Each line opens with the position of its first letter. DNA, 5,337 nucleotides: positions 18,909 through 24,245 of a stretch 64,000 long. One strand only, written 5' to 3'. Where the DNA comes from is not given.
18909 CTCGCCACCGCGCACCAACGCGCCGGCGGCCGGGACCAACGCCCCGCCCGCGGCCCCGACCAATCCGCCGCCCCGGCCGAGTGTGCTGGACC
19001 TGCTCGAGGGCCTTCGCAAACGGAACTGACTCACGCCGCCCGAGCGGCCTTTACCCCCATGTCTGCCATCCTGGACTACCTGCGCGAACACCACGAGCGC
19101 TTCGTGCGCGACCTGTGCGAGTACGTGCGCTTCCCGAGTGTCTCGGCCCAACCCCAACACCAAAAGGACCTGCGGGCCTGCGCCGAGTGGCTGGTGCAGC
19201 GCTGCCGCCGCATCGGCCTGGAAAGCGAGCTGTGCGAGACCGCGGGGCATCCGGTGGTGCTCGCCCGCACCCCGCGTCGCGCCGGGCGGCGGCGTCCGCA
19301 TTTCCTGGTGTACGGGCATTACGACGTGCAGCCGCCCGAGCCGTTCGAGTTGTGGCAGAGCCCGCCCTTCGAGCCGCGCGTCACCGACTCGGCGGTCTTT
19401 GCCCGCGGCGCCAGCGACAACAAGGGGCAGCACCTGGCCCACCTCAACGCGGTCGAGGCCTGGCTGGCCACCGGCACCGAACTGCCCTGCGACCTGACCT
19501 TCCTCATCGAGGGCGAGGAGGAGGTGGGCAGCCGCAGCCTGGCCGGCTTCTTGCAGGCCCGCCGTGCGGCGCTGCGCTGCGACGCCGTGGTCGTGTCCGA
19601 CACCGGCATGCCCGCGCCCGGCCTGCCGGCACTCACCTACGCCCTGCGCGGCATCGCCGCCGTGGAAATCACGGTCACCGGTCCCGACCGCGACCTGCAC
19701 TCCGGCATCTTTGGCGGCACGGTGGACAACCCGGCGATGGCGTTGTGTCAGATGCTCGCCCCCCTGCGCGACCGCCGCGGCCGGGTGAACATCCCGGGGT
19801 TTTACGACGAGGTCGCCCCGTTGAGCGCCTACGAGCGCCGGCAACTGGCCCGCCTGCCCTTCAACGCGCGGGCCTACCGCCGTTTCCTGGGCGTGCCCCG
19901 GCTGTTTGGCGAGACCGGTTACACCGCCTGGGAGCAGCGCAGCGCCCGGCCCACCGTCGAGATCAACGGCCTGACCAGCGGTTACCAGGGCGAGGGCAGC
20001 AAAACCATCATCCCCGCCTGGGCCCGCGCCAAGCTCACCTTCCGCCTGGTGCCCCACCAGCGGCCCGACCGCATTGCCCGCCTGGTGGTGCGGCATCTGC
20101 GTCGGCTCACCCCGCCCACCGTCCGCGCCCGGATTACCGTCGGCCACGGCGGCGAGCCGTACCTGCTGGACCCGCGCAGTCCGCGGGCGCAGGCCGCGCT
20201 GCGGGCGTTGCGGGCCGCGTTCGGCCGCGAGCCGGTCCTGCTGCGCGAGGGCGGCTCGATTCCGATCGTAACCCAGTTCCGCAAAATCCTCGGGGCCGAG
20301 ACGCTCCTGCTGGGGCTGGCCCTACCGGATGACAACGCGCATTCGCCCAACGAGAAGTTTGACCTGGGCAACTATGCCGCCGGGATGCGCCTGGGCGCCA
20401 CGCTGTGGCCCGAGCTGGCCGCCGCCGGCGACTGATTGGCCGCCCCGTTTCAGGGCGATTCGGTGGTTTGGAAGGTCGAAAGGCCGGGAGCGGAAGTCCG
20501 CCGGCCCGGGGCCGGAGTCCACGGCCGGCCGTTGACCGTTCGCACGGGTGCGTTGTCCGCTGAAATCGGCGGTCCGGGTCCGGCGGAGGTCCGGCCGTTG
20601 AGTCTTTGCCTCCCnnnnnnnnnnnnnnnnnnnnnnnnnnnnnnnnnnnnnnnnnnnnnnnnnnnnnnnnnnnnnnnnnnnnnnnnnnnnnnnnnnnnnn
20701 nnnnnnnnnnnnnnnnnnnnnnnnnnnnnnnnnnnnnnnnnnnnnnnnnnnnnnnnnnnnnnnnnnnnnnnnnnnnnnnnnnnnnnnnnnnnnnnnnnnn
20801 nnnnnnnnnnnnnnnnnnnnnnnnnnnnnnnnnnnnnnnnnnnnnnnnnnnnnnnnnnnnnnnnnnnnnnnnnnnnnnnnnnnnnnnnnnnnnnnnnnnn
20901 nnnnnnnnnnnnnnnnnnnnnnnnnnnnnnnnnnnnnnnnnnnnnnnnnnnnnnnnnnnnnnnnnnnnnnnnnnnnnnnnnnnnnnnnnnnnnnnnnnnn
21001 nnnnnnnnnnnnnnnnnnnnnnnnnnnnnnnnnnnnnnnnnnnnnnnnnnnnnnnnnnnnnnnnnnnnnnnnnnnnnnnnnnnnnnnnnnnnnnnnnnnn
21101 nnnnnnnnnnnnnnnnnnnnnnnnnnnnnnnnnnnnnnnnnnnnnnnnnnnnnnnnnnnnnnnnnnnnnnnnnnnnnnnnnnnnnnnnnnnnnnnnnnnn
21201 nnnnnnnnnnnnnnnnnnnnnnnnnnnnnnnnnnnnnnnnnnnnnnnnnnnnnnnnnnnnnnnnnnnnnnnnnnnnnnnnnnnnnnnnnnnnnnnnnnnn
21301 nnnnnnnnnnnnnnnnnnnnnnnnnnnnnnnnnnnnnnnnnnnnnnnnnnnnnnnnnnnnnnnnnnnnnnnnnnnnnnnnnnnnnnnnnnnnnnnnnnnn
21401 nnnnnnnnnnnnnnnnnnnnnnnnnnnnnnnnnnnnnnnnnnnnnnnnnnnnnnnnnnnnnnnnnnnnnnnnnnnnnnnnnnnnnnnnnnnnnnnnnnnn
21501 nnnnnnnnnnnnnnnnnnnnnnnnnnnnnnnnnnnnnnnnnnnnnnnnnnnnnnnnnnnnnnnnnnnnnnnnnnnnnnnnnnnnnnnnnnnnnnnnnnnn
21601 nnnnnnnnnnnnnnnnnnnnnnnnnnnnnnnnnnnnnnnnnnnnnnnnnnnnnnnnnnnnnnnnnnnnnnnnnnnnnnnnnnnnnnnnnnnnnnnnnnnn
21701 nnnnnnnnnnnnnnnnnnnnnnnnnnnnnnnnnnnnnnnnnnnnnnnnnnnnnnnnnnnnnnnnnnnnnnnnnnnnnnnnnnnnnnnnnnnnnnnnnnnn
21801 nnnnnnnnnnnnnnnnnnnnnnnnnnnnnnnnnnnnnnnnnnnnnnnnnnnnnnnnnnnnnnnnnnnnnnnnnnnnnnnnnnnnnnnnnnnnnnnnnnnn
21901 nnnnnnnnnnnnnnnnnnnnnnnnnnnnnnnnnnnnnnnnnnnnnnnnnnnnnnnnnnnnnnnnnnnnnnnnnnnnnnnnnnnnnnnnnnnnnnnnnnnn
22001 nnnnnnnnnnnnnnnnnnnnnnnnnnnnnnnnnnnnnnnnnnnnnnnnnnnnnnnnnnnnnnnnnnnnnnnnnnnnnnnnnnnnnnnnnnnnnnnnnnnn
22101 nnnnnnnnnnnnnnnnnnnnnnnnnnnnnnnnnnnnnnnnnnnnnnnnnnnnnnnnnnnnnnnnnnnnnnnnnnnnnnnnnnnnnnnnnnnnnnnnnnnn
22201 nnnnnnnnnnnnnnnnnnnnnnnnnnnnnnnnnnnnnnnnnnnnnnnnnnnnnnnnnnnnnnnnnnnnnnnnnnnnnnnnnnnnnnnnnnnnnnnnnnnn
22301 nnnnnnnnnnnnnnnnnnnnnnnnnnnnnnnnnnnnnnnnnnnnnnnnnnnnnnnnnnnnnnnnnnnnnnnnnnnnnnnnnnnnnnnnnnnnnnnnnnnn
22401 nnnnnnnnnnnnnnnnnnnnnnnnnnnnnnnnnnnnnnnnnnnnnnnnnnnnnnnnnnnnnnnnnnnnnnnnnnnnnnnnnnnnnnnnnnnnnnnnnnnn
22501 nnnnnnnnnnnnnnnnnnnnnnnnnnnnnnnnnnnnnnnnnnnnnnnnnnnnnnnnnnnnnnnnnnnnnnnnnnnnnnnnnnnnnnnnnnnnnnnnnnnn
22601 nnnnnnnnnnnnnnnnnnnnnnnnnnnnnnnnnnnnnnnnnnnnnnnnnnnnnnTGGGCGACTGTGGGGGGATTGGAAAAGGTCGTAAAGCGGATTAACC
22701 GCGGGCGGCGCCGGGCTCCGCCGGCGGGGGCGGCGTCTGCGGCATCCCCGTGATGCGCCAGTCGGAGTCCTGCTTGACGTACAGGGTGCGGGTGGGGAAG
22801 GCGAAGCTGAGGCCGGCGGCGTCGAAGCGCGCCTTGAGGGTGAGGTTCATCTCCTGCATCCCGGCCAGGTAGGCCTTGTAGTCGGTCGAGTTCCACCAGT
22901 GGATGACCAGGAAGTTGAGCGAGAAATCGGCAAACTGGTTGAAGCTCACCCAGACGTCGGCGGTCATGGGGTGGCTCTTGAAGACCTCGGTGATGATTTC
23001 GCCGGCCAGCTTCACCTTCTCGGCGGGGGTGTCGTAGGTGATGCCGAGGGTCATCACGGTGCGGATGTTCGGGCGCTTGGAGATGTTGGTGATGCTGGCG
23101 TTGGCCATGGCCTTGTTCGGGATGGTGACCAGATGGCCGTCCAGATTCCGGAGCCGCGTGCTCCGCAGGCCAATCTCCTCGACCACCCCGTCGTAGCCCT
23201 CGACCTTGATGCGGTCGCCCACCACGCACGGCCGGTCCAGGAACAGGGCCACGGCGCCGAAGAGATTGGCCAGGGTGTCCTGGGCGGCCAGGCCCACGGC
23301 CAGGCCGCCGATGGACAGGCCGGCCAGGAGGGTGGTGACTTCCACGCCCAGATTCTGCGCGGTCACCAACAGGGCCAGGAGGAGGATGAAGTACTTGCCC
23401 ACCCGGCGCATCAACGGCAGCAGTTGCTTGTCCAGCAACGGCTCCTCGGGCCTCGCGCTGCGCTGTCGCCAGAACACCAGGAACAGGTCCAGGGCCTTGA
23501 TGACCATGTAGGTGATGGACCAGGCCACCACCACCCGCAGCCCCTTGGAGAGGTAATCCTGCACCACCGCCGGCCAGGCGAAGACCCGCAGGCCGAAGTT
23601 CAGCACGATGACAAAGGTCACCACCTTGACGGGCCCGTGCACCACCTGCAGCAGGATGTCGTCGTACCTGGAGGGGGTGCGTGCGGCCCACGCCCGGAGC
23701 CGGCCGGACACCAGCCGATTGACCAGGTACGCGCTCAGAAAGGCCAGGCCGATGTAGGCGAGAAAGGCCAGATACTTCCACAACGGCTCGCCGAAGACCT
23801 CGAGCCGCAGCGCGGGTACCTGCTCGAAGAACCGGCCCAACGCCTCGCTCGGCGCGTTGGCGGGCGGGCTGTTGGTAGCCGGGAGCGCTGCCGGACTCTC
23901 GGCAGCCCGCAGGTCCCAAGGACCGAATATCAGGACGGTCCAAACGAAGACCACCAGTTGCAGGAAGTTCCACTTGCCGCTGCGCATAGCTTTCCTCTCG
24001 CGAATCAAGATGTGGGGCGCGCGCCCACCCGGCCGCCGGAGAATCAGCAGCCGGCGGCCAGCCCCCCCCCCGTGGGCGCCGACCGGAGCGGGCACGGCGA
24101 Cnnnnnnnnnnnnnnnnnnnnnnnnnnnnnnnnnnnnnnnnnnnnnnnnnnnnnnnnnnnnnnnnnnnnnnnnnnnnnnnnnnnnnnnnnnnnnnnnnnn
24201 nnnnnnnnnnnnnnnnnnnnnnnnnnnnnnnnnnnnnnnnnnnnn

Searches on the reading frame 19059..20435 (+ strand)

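Call 32: search_protein_families(library=pfam, proteins=[window:19059-20435:+], max_evalue=0.001)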
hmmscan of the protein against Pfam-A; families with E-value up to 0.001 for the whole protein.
window:19059-20435:+ (458 aa): 2 families
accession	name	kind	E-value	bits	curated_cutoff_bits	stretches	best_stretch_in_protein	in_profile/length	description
PF01546.33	Peptidase_M20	-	2.6e-30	106.3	24.6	1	83-449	1-203/206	Peptidase family M20/M25/M40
PF07687.19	M20_dimer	-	1.1e-15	58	21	1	194-353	1-105/107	Peptidase dimerisation domain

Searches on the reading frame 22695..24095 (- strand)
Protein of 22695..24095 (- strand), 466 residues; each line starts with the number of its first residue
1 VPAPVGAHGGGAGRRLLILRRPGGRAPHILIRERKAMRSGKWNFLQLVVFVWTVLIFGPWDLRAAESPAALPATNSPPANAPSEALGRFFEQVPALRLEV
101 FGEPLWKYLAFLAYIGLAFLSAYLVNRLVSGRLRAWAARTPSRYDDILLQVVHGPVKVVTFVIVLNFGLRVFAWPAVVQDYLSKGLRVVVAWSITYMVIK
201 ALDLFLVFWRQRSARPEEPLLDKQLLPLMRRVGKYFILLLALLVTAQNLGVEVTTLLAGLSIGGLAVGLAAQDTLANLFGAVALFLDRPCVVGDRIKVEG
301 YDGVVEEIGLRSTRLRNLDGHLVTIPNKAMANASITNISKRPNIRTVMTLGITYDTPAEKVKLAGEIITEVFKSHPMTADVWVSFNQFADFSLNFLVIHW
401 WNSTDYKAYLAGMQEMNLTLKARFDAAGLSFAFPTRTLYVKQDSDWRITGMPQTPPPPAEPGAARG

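Call 32: search_protein_families(library=pfam, proteins=[window:22695-24095:-], max_evalue=0.001)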
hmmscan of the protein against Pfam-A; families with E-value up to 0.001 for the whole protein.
window:22695-24095:- (466 aa): 3 families
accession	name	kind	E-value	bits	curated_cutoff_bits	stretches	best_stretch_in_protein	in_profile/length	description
PF00924.24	MS_channel_2nd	-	1.2e-18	67.4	20.2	1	273-340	1-68/68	Mechanosensitive ion channel, beta-domain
PF21082.3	MS_channel_3rd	-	4.6e-09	37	21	1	347-431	2-88/88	Mechanosensitive ion channel MscS, C-terminal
PF21088.3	MS_channel_1st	-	1.3e-06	28.7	23.1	1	234-272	4-42/42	Mechanosensitive ion channel, transmembrane helices 2/3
